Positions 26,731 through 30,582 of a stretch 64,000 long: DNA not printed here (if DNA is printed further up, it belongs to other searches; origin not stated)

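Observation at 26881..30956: Hsp70 with a ~690-aa polyproline/disordered insertion at the interdomain linker, plus an adjacent minimal J-domain partner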

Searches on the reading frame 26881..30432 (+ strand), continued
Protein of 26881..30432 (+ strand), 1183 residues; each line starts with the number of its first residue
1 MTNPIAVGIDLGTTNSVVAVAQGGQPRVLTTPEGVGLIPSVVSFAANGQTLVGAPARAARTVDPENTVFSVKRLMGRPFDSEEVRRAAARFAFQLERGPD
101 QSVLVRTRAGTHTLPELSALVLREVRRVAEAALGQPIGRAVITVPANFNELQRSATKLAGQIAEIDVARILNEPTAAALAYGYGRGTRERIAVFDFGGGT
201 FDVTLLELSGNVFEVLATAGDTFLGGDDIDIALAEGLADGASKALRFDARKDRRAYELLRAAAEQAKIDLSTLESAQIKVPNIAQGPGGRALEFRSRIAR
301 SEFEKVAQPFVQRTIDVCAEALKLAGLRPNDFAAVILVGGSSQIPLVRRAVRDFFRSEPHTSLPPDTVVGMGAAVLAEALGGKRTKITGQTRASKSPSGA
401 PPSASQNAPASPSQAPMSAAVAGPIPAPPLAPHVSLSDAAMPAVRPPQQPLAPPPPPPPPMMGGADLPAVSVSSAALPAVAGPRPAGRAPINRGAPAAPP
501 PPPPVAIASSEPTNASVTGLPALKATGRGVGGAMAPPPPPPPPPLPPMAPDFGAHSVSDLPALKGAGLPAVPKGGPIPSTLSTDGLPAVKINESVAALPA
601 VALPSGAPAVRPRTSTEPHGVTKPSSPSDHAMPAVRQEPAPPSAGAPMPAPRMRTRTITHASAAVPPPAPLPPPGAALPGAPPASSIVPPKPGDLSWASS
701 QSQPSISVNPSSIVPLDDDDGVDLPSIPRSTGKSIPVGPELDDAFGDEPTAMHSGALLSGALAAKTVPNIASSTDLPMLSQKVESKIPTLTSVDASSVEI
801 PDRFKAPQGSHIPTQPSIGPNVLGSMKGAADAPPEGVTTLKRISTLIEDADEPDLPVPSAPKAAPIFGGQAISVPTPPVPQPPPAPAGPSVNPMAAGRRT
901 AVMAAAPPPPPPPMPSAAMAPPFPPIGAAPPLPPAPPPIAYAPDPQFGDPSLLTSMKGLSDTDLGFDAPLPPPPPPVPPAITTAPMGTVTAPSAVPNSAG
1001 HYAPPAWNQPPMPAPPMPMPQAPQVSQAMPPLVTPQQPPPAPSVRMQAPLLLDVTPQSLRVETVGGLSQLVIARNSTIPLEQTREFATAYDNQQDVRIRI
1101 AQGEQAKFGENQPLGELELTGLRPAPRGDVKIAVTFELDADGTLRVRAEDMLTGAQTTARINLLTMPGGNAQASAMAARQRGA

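Call 11: search_solved_structures(query=window:26881-30432:+, show_alignments=1, max_evalue=1e-50)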
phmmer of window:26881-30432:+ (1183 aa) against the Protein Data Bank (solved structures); distinct sequences matched with E-value up to 1e-50: 114 (the best 60 are shown).
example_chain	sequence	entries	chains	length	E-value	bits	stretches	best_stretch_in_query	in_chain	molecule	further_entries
2kho_A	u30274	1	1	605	1.8e-118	400.4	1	7-382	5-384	Heat shock protein 70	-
7kzu_A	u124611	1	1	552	6.7e-118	398.5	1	7-382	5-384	Chaperone protein DnaK fused with substrate peptide,Chaperone protein DnaK fused with subs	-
7kru_B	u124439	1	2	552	7e-118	398.4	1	7-382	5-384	Chaperone protein DnaK fused with substrate peptide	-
7krw_C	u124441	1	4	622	1.2e-117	397.7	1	7-382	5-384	Chaperone protein DnaK fused with substrate peptide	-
7kzi_A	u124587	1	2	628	1.2e-117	397.7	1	7-382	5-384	Chaperone protein DnaK fused with substrate peptide,Chaperone protein DnaK fused with subs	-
9dvi_B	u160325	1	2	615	3e-117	396.4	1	6-383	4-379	Chaperone protein DnaK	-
7krt_A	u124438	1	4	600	3.2e-117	396.2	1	7-382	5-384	Chaperone protein DnaK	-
4b9q_A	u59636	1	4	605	3.3e-117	396.2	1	7-382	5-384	CHAPERONE PROTEIN DNAK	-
7ko2_A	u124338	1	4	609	3.4e-117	396.2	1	7-382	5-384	Chaperone protein DnaK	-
5nro_A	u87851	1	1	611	3.5e-117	396.1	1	7-382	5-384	Chaperone protein DnaK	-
7krv_B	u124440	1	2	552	1.1e-116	394.5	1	7-382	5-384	Chaperone protein DnaK fused with substrate peptide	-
9blu_A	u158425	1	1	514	1.9e-112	380.5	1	6-386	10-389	Stress-70 protein, mitochondrial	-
9qid_A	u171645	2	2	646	3.6e-112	379.5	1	6-386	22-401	Stress-70 protein, mitochondrial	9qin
9bls_A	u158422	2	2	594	3.6e-112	379.5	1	6-386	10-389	Stress-70 protein, mitochondrial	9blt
4jn4_A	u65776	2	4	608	6.8e-112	378.6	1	7-382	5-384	Chaperone protein DnaK | Hsp70 CHAPERONE DnaK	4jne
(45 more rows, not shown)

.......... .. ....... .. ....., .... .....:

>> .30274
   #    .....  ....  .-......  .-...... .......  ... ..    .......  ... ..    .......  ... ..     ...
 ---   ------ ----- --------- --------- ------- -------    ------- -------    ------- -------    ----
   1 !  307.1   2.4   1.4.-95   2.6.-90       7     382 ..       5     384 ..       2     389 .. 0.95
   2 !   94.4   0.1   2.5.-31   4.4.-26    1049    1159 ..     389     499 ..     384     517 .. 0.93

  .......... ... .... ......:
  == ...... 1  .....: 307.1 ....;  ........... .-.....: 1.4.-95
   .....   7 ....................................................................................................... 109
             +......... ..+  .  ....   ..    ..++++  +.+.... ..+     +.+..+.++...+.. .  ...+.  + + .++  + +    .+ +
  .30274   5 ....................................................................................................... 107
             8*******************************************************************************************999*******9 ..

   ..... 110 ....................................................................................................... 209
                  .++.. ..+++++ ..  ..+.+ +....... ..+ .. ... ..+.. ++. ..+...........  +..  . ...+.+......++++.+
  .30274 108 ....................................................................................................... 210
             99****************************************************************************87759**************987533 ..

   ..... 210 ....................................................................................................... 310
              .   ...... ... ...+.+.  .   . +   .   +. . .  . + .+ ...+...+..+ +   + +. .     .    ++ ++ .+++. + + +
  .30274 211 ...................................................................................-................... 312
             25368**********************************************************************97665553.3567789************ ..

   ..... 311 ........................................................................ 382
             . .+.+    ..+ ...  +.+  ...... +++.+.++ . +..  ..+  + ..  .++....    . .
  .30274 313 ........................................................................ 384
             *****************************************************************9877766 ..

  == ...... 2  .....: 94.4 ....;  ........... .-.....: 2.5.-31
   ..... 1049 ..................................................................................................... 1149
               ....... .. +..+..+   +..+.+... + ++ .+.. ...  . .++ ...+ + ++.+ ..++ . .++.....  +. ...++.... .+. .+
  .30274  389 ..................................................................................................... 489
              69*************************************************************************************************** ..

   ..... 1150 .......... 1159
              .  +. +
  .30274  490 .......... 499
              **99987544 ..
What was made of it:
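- On Hsp70 family (Pfam PF00012): It aligns to DnaK 5-384 and 389-499 (call 11).
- Checked: Alignment to E. coli DnaK (PDB 2kho) puts query 7-382 on DnaK 5-384 and query 1049-1159 on DnaK 389-499 (call 11).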

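Call 18: find_encoding_contigs(protein=P0007, flank=8000, max_places=2)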
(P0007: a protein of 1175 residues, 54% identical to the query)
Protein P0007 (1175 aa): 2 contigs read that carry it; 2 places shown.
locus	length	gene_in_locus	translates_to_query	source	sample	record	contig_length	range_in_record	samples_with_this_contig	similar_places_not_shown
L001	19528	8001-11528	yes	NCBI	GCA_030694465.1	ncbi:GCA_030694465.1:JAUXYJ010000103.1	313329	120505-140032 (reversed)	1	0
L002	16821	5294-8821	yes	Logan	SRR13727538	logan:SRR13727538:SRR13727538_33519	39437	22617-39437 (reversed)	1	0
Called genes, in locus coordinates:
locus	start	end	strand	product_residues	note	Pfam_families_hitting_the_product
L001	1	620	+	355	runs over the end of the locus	PF04055:Radical_SAM, PF12345:DUF3641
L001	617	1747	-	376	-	PF04116:FA_hydroxylase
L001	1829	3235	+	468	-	PF18885:DUF5648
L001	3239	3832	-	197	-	-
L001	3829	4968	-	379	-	-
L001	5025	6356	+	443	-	PF00171:Aldedh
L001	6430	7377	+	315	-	-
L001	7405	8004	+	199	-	-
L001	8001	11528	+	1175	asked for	PF00012:HSP70, PF06723:MreB_Mbl, PF00012:HSP70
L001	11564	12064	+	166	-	PF00226:DnaJ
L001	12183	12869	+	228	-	-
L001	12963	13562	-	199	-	PF04386:SspB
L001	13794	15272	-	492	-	-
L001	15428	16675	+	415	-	PF00389:2-Hacid_dh, PF02826:2-Hacid_dh_C, PF22629:ACT_AHAS_ss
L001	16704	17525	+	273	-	PF00561:Abhydrolase_1, PF12146:Hydrolase_4, PF12697:Abhydrolase_6, PF03096:Ndr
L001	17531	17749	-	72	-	-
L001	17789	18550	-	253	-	PF00149:Metallophos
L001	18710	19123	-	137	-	PF13473:Cupredoxin_1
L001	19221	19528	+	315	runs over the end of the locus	PF00069:Pkinase, PF03109:ABC1 (faint), PF07714:PK_Tyr_Ser-Thr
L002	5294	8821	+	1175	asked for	PF00012:HSP70, PF06723:MreB_Mbl, PF00012:HSP70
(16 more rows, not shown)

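Call 19: find_encoding_contigs(protein=P0054, flank=8000, max_places=2)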
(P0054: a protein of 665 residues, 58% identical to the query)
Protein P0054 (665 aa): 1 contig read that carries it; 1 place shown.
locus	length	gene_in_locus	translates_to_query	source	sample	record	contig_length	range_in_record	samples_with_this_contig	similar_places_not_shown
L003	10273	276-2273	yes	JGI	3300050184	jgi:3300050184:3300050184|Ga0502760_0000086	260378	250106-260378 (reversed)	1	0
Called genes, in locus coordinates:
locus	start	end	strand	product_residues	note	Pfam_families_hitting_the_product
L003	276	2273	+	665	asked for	PF00012:HSP70, PF06723:MreB_Mbl, PF00012:HSP70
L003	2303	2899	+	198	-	PF00226:DnaJ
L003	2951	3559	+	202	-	PF00475:IGPD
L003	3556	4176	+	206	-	PF00117:GATase, PF01174:SNO (faint), PF07685:GATase_3 (faint)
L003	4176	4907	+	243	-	PF00977:His_biosynth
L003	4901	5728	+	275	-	PF00977:His_biosynth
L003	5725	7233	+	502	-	-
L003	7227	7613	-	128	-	PF00085:Thioredoxin, PF13098:Thioredoxin_2 (faint), PF13905:Thioredoxin_8 (faint)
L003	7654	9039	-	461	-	PF02878:PGM_PMM_I, PF02879:PGM_PMM_II, PF02880:PGM_PMM_III, PF00408:PGM_PMM_IV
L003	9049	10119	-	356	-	PF00483:NTP_transferase, PF12804:NTP_transf_3, PF22640:ManC_GMP_beta-helix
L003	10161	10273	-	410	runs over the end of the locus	PF12094:DUF3570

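Call 20: find_encoding_contigs(protein=P0045, flank=8000, max_places=2)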
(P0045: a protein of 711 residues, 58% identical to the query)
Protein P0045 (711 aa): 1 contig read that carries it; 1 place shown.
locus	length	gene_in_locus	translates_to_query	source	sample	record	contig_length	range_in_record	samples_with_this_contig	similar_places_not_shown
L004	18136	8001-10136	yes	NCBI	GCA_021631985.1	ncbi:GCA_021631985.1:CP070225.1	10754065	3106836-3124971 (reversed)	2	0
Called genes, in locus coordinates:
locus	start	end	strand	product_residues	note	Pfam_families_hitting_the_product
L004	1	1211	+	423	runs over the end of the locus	PF00905:Transpeptidase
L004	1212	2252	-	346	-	PF00437:T2SSE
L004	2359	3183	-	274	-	PF05036:SPOR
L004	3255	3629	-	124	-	-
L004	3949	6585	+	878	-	PF00521:DNA_topoisoIV, PF03989:DNA_gyraseA_C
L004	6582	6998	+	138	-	PF04828:GFA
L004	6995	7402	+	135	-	PF04828:GFA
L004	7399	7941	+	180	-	-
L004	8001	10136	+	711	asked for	PF00012:HSP70, PF06723:MreB_Mbl, PF00012:HSP70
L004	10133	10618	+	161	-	PF00226:DnaJ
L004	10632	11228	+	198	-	PF00475:IGPD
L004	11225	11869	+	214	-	PF00117:GATase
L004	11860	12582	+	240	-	PF00977:His_biosynth, PF01207:Dus (faint)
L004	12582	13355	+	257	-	PF00977:His_biosynth, PF01207:Dus (faint), PF02581:TMP-TENI (faint), PF01180:DHO_dh (faint), PF03060:NMO (faint)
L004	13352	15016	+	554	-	-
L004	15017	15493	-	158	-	-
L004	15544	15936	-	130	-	-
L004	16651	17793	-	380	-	-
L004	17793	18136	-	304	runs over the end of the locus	-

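Call 26: find_encoding_contigs(protein=P0013, flank=6000, max_places=1)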
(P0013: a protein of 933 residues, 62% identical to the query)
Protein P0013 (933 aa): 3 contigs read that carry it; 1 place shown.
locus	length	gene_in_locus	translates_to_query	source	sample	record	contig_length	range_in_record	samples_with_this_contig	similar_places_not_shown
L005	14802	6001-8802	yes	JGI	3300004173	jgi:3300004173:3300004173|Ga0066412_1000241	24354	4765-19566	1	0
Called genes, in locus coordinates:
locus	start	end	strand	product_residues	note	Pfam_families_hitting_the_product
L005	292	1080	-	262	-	PF05036:SPOR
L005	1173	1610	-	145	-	-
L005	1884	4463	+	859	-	PF00521:DNA_topoisoIV, PF03989:DNA_gyraseA_C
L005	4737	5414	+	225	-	-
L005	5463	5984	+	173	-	-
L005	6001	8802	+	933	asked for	PF00012:HSP70, PF06723:MreB_Mbl (weak), PF00012:HSP70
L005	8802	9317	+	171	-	PF00226:DnaJ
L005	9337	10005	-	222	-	PF04012:PspA_IM30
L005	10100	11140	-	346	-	PF00072:Response_reg, PF00990:GGDEF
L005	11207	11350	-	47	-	-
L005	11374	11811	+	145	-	PF08823:PG_binding_2 (faint), PF01471:PG_binding_1, PF09374:PG_binding_3 (weak), PF01471:PG_binding_1, PF09374:PG_binding_3 (weak)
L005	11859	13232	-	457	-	PF01425:Amidase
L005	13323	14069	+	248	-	PF23023:Anti-Pycsar_Apyc1, PF00753:Lactamase_B, PF12706:Lactamase_B_2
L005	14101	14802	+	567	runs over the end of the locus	PF00732:GMC_oxred_N (faint), PF00890:FAD_binding_2 (weak), PF01266:DAO (weak), PF13450:NAD_binding_8 (weak), PF05199:GMC_oxred_C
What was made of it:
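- In L005 it directly follows the J gene (call 26).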

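Call 27: find_encoding_contigs(protein=P0068, flank=6000, max_places=1)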
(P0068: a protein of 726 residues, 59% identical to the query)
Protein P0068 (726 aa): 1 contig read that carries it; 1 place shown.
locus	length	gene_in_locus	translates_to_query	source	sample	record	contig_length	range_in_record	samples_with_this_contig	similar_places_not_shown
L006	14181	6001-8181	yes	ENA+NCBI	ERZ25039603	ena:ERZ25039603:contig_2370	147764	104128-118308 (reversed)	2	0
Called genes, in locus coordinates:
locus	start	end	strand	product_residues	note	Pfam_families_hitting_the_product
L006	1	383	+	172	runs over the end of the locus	-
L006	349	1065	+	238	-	PF00905:Transpeptidase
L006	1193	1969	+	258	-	PF00497:SBP_bac_3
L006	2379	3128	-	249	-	PF05036:SPOR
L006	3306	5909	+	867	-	PF00521:DNA_topoisoIV, PF03989:DNA_gyraseA_C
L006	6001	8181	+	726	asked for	PF00012:HSP70, PF06723:MreB_Mbl, PF00012:HSP70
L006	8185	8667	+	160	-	PF00226:DnaJ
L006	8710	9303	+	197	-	PF00475:IGPD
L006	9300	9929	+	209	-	PF00117:GATase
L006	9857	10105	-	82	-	-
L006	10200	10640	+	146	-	PF00977:His_biosynth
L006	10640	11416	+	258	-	PF00977:His_biosynth, PF02581:TMP-TENI (faint), PF03060:NMO (faint), PF05690:ThiG (faint)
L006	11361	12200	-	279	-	-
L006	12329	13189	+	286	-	-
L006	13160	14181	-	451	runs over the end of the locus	PF02878:PGM_PMM_I, PF02879:PGM_PMM_II, PF02880:PGM_PMM_III, PF00408:PGM_PMM_IV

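Call 28: find_encoding_contigs(protein=P0120, flank=6000, max_places=1)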
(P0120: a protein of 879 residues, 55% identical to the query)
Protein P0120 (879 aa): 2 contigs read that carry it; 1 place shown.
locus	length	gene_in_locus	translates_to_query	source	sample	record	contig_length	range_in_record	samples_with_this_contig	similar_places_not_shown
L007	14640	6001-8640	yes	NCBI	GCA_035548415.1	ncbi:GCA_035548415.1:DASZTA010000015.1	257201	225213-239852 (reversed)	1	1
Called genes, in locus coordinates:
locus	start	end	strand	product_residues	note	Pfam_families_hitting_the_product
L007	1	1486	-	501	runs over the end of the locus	-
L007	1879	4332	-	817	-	PF02190:LON_substr_bdg, PF08298:AAA_PrkA (weak), PF00004:AAA, PF07728:AAA_5 (weak), PF22667:Lon_lid, PF05362:Lon_C, PF13541:ChlI (weak)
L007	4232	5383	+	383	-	PF00551:Formyl_trans_N, PF02911:Formyl_trans_C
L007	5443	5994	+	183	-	-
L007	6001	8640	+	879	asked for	PF00012:HSP70, PF06723:MreB_Mbl, PF00012:HSP70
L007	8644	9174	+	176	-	PF00226:DnaJ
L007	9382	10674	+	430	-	-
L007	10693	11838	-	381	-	PF04773:FecR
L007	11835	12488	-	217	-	PF04542:Sigma70_r2, PF08281:Sigma70_r4_2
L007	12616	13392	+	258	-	-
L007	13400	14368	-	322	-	-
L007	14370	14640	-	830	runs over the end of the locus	PF02985:HEAT (faint), PF13513:HEAT_EZ (faint), PF13646:HEAT_2 (weak), PF00514:Arm (faint), PF03130:HEAT_PBS (faint), PF12717:Cnd1 (faint), PF13646:HEAT_2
